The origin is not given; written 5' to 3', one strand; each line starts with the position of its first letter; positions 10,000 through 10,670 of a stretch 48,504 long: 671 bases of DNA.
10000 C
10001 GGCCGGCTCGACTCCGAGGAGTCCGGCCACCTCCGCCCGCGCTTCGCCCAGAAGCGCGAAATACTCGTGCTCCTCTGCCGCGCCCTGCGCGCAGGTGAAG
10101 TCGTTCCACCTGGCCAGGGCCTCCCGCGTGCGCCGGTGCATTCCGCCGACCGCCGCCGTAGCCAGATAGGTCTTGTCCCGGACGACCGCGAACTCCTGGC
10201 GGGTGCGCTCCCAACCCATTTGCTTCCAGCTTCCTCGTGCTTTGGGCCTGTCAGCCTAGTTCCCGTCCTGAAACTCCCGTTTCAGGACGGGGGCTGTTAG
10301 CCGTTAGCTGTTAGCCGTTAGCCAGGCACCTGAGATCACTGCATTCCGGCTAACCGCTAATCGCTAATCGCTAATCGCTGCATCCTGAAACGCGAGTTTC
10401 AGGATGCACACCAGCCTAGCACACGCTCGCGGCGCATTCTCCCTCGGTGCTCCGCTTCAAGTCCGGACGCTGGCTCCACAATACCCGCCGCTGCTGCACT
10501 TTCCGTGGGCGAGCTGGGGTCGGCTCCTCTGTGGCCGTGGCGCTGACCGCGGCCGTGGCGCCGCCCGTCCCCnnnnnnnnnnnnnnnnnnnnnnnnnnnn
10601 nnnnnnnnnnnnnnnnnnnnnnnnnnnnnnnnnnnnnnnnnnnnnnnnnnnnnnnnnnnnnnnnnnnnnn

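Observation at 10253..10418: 166-bp composite palindromic element: two hairpins with a shared GAAAC-containing stem bracketing opposed heptamer arrays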

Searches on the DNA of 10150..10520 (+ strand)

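Call 37: search_rna_families(source=window, start=10150, end=10520, threshold=evalue, max_evalue=10)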
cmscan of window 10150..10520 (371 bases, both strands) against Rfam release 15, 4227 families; matches with E-value up to 10: 1.
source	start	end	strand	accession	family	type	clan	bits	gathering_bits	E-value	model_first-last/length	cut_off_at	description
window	10233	10272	-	RF01145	sR14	Gene; snRNA; snoRNA; CD-box;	-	8.5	38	9.8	1-54/54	no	Small nucleolar RNA sR14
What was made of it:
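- On Any Rfam RNA family: The only hit at E<=10 on 10150-10520 is a chance one at 8.5 bits (call 37).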

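Call 43: search_dna_similar(query=window:10253-10418:+, collection=plasmids, mode=distant, max_evalue=0.01)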
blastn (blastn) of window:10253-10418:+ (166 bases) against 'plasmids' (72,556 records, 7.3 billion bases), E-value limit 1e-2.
In 1 record(s) the limit of 40 matching pieces per record was reached: places in those records are undercounted.
Records with a match: 3; places in all: 43; records where one place covers at least 80% of the query: 0.
Best place of each record, by identity: 95-99% 1; 90-95% 2.
By first word of the organism name: Chryseobacterium 1; Mycetohabitans 1; Pseudanabaena 1.
By predicted mobility (MOB-suite, as given by PLSDB): non-mobilizable 3.
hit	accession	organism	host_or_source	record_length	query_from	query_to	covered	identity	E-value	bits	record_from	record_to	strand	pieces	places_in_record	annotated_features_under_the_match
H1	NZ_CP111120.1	Chryseobacterium fluminis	Single Cell,freshwater river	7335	97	127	19%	96.8%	3e-4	53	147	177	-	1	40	record has no annotation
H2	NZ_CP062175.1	Mycetohabitans rhizoxinica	Rhizopus microsporus,bacterial culture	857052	40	70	19%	93.5%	3e-3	48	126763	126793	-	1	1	none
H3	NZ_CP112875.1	Pseudanabaena galeata CCNP1313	-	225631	97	127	19%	93.5%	3e-3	48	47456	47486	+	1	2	none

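Call 93: search_dna_similar(query=window:10253-10418:+, collection=phages, mode=distant, max_evalue=0.01)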
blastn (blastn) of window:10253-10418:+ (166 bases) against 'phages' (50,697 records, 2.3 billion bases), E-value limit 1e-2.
No match.
